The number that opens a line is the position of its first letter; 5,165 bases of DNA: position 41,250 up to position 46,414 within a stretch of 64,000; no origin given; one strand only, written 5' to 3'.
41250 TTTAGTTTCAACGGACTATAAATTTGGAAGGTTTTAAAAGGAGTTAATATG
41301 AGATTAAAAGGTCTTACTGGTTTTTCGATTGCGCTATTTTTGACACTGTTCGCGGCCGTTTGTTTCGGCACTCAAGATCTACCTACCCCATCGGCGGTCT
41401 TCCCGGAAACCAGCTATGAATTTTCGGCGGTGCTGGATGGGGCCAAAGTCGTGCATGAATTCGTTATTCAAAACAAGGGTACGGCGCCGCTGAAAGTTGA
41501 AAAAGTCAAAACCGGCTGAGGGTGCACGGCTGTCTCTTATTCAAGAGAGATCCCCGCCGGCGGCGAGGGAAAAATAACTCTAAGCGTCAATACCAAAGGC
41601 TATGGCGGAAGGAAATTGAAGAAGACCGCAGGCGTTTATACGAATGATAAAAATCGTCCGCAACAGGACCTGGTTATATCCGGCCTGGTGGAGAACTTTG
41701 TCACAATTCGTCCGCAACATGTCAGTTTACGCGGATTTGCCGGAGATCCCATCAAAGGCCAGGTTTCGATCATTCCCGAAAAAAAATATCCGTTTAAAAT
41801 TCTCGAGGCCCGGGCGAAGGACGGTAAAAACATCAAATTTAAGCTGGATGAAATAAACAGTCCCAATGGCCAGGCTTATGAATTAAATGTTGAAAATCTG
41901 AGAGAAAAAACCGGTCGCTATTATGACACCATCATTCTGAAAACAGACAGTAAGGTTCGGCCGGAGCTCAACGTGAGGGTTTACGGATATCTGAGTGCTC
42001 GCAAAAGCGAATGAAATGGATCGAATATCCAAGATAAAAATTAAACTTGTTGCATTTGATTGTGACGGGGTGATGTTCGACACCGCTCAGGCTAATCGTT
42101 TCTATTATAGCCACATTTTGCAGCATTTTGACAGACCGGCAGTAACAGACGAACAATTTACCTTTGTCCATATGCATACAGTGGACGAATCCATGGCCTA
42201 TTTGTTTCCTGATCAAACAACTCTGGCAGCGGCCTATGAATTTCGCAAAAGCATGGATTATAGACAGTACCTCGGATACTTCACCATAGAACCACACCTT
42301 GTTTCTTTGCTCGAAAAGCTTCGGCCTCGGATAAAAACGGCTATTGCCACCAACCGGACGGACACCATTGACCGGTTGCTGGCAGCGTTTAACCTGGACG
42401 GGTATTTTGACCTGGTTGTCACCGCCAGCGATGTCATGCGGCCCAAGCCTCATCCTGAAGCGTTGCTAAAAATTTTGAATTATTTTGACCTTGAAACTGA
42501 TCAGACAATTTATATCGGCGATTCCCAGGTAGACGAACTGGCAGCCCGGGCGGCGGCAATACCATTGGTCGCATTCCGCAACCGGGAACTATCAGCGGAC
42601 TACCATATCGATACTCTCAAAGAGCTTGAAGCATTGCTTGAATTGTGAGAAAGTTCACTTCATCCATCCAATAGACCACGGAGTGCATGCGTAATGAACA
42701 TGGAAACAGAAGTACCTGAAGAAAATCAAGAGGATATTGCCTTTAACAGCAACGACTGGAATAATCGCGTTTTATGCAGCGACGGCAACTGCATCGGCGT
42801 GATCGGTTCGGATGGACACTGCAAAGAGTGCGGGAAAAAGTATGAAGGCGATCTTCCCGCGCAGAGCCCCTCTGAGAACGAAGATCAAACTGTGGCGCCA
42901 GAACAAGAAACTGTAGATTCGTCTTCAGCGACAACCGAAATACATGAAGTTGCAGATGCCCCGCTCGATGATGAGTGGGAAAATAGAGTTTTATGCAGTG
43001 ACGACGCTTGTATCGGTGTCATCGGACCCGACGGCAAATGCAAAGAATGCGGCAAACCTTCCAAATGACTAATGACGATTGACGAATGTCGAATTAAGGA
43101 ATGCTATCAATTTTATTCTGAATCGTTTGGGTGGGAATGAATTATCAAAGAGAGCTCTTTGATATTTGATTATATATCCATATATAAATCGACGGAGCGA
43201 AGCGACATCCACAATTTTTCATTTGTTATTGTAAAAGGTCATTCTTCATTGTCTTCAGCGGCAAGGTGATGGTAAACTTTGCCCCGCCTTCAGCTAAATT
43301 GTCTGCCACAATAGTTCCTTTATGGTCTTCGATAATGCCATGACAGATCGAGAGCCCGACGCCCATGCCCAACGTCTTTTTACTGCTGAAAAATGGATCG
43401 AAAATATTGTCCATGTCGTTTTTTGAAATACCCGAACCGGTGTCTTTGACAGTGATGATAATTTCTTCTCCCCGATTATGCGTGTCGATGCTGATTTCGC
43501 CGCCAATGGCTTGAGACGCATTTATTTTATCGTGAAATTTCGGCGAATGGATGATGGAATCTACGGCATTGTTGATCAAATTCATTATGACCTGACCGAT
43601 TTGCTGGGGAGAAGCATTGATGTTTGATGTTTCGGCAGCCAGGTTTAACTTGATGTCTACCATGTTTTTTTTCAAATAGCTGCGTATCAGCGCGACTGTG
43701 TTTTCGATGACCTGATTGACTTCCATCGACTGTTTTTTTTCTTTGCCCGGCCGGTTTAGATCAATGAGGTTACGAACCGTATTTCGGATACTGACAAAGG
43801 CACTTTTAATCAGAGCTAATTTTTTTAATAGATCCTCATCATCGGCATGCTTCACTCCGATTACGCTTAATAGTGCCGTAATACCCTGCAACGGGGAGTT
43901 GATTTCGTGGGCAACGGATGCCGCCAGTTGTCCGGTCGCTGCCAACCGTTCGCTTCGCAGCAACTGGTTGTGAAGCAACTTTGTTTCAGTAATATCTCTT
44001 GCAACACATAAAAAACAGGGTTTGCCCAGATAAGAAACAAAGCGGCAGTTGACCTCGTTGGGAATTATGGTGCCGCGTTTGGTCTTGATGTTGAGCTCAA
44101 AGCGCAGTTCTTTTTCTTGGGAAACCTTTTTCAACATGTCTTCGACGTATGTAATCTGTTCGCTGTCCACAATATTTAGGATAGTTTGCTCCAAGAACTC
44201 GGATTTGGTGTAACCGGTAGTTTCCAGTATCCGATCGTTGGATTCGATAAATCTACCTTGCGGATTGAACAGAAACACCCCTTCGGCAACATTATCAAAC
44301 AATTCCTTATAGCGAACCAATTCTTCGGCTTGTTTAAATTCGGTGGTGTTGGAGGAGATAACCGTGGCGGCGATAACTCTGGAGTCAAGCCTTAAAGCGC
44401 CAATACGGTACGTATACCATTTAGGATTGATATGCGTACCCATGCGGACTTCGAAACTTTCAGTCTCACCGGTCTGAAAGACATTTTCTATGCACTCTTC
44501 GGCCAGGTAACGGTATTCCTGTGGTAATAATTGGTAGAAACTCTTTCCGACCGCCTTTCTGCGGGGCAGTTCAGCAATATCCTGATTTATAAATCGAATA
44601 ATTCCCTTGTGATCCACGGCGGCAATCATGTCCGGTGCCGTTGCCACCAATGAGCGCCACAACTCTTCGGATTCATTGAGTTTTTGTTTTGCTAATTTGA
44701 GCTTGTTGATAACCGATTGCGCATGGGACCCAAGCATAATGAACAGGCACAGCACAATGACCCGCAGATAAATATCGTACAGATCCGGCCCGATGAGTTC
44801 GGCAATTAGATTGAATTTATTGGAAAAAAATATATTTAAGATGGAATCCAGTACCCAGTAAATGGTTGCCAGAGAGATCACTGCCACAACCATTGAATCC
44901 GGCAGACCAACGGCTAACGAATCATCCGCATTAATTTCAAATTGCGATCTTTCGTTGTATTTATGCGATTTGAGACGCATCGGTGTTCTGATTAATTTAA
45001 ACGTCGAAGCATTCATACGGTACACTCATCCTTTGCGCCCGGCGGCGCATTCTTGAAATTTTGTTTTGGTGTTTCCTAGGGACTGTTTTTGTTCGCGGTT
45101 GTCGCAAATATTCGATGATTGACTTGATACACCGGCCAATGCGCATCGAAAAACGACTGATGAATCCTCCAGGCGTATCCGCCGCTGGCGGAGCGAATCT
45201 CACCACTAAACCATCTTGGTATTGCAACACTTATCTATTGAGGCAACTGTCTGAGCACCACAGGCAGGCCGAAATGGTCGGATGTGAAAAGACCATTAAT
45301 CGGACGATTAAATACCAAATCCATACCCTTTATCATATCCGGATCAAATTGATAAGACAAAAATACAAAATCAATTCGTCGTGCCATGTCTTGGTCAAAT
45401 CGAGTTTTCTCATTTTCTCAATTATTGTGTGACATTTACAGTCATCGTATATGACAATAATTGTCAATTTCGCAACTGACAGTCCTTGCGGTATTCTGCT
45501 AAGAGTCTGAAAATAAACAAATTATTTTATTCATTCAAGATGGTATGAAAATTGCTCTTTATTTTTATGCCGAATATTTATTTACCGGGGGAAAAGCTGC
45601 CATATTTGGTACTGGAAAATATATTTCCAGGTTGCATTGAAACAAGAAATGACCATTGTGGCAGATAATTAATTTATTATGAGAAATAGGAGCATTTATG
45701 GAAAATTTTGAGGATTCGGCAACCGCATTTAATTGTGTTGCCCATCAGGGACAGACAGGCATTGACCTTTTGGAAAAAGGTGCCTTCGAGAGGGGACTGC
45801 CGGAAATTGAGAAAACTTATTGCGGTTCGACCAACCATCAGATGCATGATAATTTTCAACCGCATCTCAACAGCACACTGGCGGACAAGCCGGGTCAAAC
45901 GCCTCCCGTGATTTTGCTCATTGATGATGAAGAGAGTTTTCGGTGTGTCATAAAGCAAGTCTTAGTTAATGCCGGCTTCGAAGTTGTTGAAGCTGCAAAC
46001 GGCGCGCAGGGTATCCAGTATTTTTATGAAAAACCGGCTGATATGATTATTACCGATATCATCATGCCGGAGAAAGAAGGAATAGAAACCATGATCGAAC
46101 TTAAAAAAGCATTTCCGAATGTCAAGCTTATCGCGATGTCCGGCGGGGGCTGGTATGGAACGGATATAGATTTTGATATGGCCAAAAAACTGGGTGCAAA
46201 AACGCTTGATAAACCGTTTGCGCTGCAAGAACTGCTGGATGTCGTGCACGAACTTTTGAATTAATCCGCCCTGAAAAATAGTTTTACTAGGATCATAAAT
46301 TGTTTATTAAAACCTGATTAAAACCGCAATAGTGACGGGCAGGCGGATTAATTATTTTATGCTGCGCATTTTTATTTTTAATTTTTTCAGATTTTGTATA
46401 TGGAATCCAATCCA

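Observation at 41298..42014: Candidate selenoprotein in the DUF1573 family: in-frame UGA where the first Cys of the conserved CGC motif should be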

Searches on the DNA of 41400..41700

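Call 8: search_rna_families(source=window, start=41400, end=41700, threshold=evalue, max_evalue=10, show_alignments=3)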
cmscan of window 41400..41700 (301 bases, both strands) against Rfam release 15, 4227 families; matches with E-value up to 10: 3.
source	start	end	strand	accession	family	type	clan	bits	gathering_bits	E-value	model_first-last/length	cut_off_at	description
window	41425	41489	+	RF00317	snoZ163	Gene; snRNA; snoRNA; CD-box;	-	14.8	39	1.7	1-90/90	no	Small nucleolar RNA Z163/Z177 family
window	41600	41614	+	RF03156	L31-Firmicutes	Cis-reg; leader;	CL00118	11.7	33.3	6.6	1-32/32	no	L31-Firmicutes ribosomal protein leader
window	41511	41521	+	RF01149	sR10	Gene; snRNA; snoRNA; CD-box;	-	8.7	45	9.5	44-54/54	no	Small nucleolar RNA sR10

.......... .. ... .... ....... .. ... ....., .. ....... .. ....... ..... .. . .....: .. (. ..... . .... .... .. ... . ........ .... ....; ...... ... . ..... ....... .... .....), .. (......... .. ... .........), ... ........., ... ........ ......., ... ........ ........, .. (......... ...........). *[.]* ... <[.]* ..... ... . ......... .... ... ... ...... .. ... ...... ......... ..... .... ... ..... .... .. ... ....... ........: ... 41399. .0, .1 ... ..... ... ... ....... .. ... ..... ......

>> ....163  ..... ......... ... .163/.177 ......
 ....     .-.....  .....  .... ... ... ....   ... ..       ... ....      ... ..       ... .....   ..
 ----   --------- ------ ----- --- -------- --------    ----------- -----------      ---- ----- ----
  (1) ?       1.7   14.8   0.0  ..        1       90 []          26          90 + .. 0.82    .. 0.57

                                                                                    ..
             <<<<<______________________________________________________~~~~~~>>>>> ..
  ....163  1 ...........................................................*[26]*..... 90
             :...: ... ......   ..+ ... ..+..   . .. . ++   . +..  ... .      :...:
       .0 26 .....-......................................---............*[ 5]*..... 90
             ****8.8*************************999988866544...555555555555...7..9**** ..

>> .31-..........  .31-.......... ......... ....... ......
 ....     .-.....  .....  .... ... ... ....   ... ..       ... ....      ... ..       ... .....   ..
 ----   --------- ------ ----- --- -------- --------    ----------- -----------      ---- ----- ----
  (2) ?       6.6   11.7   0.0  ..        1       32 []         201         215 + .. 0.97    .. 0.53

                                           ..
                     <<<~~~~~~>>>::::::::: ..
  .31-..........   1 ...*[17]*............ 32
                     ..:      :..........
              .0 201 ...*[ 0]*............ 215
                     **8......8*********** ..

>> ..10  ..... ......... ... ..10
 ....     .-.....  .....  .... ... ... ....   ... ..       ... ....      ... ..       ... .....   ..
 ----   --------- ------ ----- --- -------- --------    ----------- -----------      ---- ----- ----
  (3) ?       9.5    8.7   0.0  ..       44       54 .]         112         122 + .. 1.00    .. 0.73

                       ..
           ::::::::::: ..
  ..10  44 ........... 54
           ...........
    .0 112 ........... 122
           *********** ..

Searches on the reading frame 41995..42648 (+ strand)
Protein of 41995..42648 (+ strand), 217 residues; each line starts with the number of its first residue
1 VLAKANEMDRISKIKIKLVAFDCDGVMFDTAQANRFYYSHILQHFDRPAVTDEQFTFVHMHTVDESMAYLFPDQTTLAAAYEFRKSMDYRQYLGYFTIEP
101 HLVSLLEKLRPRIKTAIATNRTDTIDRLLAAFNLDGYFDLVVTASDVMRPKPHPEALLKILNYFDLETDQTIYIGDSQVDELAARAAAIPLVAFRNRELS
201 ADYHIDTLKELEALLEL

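Call 33: search_protein_families(library=pfam, proteins=[window:41995-42648:+], max_evalue=0.001)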
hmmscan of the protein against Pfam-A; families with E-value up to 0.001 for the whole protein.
window:41995-42648:+ (217 aa): 3 families
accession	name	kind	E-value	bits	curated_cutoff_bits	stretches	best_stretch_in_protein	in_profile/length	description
PF13419.12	HAD_2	-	3.8e-30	105.8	23.8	1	20-193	2-177/178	Haloacid dehalogenase-like hydrolase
PF00702.32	Hydrolase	-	5.2e-20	73.1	26.4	1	16-187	1-190/191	haloacid dehalogenase-like hydrolase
PF13242.12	Hydrolase_like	-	0.00028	21.2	22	1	150-191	3-45/75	HAD-hyrolase-like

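Call 50: search_protein_families(library=ncbifam, proteins=[window:41995-42648:+], max_evalue=0.00001)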
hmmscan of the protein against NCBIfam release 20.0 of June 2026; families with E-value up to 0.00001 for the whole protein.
window:41995-42648:+ (217 aa): 28 families (the best 25 are shown)
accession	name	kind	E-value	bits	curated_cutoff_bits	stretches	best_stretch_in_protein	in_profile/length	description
TIGR01449.2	PGP_bact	equivalog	1.2e-18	67.5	180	1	19-195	1-185/213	phosphoglycolate phosphatase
NF009695.0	PRK13222.1-2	equivalog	2.5e-17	63.2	225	1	14-193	4-192/226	phosphoglycolate phosphatase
NF009804.0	PRK13288.1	equivalog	8.7e-17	61.3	218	1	15-189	2-176/215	pyrophosphatase PpaX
NF009697.0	PRK13222.1-4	equivalog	1.9e-16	60.1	327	1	14-193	5-192/232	phosphoglycolate phosphatase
TIGR02009.1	PGMB-YQAB-SF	subfamily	1.5e-15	57.8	153.35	1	19-190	4-182/186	beta-phosphoglucomutase family hydrolase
NF009694.0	PRK13222.1-1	equivalog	1.5e-14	53.9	415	1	100-193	114-209/252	phosphoglycolate phosphatase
TIGR02253.1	CTE7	subfamily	4.4e-14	52.8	169.75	1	93-210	90-219/221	TIGR02253 family HAD-type hydrolase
TIGR01454.1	AHBA_synth_RP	hypoth_equivalog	2.7e-13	50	246.65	1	99-193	77-173/205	AHBA synthesis associated protein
TIGR01990.1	bPGM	equivalog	1.1e-12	48.3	189.4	1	17-190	2-182/187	beta-phosphoglucomutase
NF008000.0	PRK10725.1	equivalog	3.8e-11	43.4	215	1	19-195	8-186/188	fructose-1-phosphate/6-phosphogluconate phosphatase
NF008087.0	PRK10826.1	equivalog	1.2e-10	41.4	191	1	116-202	112-199/222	hexitol phosphatase HxpB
TIGR02252.1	DREG-2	subfamily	2.8e-10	40.3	155.2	1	89-186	98-196/203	HAD hydrolase, REG-2-like, family IA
NF053653.1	InDiPhoBT2121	equivalog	5.7e-10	39.1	245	1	17-195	2-187/216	inorganic diphosphatase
NF009698.0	PRK13223.1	equivalog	7.8e-10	38.4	466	1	98-194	102-200/272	phosphoglycolate phosphatase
NF046057.1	bifunc_MtlD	equivalog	1e-09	37.4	800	1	98-188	93-185/683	bifunctional mannitol-1-phosphate dehydrogenase/phosphatase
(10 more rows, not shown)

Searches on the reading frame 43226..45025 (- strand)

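Call 33: search_protein_families(library=pfam, proteins=[window:43226-45025:-], max_evalue=0.001)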
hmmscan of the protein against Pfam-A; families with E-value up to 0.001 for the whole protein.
window:43226-45025:- (599 aa): 8 families
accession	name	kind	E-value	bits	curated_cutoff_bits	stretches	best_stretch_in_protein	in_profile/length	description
PF02518.31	HATPase_c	-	8.1e-23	81.4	26.4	1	473-591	3-110/111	Histidine kinase-, DNA gyrase B-, and HSP90-like ATPase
PF00989.32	PAS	-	2.5e-17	63.4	22.6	2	238-345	2-113/113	PAS fold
PF13426.13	PAS_9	-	2.2e-16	60.5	27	1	248-347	2-103/103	PAS domain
PF08448.16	PAS_4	-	2.3e-15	57.2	23.1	1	130-231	4-109/110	PAS fold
PF13188.13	PAS_8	-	4.3e-09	36.4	21.8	1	238-283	2-44/65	PAS domain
PF08447.18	PAS_3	-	9.5e-09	35.9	25.6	1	260-338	2-84/89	PAS fold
PF00512.31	HisKA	-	1.4e-06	28.6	26.9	1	365-426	3-63/66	His Kinase A (phospho-acceptor) domain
PF13589.12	HATPase_c_3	-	0.00036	21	25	1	478-549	5-60/137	Histidine kinase-, DNA gyrase B-, and HSP90-like ATPase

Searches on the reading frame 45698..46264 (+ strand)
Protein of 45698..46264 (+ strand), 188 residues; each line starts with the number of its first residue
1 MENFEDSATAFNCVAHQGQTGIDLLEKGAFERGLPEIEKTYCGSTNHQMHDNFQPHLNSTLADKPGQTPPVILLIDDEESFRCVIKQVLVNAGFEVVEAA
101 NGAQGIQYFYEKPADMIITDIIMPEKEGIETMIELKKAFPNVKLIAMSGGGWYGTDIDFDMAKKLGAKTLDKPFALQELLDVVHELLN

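Call 33: search_protein_families(library=pfam, proteins=[window:45698-46264:+], max_evalue=0.001)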
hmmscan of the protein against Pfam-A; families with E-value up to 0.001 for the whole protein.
window:45698-46264:+ (188 aa): 1 family
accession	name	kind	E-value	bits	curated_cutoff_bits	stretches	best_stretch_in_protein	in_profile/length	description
PF00072.30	Response_reg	-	9e-19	68.1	30.2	1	72-183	1-110/111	Response regulator receiver domain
